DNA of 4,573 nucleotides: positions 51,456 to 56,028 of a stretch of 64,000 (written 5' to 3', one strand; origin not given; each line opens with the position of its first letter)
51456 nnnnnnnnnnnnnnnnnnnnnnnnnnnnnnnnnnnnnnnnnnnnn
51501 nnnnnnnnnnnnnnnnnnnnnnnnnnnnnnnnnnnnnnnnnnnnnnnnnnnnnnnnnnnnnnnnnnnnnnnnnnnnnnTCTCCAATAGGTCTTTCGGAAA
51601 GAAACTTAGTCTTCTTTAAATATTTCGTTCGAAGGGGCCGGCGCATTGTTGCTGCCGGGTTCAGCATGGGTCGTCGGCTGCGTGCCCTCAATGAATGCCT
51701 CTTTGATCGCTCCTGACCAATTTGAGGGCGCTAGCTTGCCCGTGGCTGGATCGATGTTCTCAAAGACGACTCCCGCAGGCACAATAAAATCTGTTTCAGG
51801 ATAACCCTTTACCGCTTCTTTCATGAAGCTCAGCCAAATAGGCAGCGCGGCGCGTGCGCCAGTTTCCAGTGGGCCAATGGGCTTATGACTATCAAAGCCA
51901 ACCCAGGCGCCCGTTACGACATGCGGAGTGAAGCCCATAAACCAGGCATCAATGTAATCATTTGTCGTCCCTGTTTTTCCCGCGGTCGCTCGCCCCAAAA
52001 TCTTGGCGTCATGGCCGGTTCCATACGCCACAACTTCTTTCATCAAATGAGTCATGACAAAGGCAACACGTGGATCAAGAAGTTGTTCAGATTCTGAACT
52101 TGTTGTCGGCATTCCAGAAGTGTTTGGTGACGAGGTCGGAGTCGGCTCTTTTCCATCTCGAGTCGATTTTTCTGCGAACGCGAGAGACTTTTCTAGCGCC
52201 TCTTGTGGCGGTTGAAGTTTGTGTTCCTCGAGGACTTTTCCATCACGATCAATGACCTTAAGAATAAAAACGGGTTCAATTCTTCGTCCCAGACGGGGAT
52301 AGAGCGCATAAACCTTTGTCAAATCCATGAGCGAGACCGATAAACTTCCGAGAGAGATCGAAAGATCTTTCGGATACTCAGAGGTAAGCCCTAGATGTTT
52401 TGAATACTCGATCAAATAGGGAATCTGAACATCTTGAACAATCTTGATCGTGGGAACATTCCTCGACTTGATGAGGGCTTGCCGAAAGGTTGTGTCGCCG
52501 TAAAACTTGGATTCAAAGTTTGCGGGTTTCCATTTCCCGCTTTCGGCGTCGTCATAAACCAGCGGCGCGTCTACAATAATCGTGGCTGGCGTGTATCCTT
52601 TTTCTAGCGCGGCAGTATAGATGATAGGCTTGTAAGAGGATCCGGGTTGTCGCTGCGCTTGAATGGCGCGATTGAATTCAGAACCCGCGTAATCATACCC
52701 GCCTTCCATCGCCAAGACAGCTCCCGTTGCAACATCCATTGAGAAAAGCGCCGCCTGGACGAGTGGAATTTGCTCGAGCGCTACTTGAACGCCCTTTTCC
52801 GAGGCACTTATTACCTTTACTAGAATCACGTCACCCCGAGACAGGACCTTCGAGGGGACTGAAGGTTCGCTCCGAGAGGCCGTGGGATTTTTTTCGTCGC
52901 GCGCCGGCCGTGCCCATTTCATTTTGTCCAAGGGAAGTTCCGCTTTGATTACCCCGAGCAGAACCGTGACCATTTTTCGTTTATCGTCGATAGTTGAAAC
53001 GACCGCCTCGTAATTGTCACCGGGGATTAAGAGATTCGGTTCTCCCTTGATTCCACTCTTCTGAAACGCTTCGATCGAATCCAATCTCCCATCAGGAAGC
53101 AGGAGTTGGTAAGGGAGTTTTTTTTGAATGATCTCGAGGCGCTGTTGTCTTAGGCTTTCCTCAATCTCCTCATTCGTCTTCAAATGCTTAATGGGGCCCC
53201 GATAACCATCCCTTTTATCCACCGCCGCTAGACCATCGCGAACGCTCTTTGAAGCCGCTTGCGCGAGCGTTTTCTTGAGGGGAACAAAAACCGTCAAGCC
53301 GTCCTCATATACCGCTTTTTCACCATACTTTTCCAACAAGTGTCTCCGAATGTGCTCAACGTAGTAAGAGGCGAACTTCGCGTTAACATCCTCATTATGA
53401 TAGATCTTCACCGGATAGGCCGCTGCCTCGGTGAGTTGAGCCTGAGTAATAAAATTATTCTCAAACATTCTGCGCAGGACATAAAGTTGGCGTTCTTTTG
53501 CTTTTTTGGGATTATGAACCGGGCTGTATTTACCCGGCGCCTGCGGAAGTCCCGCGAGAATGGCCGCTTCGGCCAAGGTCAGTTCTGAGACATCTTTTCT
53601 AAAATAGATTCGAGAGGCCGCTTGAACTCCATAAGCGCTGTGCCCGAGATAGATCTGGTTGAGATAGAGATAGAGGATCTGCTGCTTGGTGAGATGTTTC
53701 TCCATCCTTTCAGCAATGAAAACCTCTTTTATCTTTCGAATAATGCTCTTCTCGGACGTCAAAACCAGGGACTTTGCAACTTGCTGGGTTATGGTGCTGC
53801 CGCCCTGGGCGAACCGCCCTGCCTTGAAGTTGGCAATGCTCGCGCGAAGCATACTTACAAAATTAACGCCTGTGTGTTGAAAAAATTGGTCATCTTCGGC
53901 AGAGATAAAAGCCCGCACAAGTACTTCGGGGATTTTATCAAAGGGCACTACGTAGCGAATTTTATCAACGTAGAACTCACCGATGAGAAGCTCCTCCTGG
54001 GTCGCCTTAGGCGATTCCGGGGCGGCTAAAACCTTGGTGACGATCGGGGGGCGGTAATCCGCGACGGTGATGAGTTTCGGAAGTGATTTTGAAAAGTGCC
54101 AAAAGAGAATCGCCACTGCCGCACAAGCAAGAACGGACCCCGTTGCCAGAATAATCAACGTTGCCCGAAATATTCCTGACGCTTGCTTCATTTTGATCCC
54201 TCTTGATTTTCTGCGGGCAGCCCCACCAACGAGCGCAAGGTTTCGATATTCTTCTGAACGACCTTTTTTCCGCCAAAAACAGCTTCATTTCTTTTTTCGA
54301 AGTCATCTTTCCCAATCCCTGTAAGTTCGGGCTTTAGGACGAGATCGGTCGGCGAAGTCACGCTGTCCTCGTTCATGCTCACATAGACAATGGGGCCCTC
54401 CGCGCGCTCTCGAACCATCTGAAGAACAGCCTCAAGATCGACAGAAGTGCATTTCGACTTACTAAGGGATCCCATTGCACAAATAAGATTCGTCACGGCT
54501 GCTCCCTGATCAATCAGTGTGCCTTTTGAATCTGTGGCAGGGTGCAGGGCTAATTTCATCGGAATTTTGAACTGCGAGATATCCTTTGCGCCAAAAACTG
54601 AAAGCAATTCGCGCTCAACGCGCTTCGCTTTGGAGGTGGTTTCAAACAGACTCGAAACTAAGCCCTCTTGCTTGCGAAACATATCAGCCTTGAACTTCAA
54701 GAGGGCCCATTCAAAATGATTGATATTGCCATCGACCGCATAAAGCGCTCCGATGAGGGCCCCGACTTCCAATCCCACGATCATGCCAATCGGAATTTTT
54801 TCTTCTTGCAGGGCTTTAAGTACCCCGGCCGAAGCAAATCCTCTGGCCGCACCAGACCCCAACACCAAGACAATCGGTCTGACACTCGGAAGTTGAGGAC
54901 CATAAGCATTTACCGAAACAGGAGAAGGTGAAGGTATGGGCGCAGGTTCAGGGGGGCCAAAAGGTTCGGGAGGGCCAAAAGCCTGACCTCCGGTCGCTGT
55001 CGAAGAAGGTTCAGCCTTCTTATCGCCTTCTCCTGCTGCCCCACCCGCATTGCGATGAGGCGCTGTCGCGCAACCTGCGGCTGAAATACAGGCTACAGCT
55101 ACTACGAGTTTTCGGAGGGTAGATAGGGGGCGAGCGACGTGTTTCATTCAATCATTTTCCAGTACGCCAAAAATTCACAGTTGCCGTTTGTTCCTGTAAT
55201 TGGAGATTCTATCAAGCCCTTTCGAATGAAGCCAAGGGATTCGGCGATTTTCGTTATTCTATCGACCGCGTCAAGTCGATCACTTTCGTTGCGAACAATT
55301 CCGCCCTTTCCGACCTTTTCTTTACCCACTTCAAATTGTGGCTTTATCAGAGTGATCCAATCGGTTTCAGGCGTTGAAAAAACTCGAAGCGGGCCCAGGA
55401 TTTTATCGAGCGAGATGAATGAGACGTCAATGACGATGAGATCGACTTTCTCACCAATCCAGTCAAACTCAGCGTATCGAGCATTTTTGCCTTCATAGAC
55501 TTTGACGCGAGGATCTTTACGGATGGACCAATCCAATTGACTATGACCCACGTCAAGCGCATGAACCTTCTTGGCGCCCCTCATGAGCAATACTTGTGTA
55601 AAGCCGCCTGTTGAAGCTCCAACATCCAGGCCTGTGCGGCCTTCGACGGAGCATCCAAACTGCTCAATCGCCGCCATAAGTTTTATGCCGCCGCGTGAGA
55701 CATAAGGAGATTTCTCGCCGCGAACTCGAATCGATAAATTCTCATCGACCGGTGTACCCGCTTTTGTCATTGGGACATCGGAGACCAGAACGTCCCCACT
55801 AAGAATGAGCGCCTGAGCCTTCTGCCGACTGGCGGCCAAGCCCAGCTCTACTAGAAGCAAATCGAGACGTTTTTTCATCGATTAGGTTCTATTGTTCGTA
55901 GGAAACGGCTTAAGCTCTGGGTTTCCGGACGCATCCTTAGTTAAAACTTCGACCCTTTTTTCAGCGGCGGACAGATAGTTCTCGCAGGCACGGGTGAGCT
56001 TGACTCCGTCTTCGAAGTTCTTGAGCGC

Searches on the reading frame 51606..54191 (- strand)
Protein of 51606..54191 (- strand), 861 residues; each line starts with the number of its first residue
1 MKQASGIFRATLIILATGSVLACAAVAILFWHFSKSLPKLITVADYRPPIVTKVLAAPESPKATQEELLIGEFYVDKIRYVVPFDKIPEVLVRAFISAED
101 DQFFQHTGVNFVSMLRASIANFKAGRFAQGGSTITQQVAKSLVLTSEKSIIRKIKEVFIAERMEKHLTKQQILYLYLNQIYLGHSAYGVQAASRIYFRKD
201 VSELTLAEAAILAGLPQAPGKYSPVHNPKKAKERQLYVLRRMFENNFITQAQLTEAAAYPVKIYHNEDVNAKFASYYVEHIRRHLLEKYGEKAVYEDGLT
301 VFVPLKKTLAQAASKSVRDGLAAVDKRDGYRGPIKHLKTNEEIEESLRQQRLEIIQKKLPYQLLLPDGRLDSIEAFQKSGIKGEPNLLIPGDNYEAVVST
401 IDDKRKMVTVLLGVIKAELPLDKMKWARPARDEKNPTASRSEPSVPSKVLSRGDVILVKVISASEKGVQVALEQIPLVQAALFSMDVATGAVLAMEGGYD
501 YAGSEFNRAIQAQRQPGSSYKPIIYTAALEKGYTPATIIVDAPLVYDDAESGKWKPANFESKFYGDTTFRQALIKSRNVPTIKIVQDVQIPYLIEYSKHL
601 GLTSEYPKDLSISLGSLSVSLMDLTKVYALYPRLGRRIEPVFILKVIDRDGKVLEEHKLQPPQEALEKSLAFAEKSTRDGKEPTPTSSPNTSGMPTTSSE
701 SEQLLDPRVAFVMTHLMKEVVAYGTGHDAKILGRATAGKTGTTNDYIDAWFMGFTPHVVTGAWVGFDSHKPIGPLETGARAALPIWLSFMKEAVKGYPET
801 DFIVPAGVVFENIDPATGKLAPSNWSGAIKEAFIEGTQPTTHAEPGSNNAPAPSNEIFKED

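Call 55: search_protein_families(library=pfam, proteins=[window:51606-54191:-], max_evalue=0.00001)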
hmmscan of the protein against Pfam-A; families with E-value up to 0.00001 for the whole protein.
window:51606-54191:- (861 aa): 3 families
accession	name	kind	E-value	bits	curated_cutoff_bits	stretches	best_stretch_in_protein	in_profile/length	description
PF00912.28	Transgly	-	6.2e-64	215.1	27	1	71-242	6-177/178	Transglycosylase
PF00905.27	Transpeptidase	-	2e-21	76.9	22.1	1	484-756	5-266/299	Penicillin binding protein transpeptidase domain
PF17092.11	PCB_OB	-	8.2e-12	46.3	27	1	391-478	32-111/111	Penicillin-binding protein OB-like domain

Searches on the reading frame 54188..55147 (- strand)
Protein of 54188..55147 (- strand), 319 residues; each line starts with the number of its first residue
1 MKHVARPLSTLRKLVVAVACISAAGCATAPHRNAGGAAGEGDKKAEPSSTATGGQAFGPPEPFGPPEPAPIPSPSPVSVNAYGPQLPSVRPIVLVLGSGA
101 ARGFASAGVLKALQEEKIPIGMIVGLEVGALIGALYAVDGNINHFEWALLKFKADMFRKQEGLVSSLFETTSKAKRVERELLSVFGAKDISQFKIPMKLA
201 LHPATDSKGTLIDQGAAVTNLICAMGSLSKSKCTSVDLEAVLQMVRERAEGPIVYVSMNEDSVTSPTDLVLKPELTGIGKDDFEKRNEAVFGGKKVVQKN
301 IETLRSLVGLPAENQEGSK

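Call 56: search_protein_families(library=pfam, proteins=[window:54188-55147:-], max_evalue=0.00001)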
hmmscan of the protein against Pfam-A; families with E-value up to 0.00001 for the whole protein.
window:54188-55147:- (319 aa): 1 family
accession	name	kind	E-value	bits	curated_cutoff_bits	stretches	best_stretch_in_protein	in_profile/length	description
PF01734.28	Patatin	-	8.9e-13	49.3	27.7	1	94-200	1-118/191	Patatin-like phospholipase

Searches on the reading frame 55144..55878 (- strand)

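Call 56: search_protein_families(library=pfam, proteins=[window:55144-55878:-], max_evalue=0.00001)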
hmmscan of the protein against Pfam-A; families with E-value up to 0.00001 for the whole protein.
window:55144-55878:- (244 aa): 2 families
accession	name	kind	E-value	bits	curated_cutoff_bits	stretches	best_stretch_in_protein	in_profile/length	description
PF01728.25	FtsJ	-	2.7e-40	138.7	24.1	1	59-239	1-178/181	FtsJ-like methyltransferase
PF01479.30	S4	-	5.2e-08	32.9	22.8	1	4-47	2-45/48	S4 domain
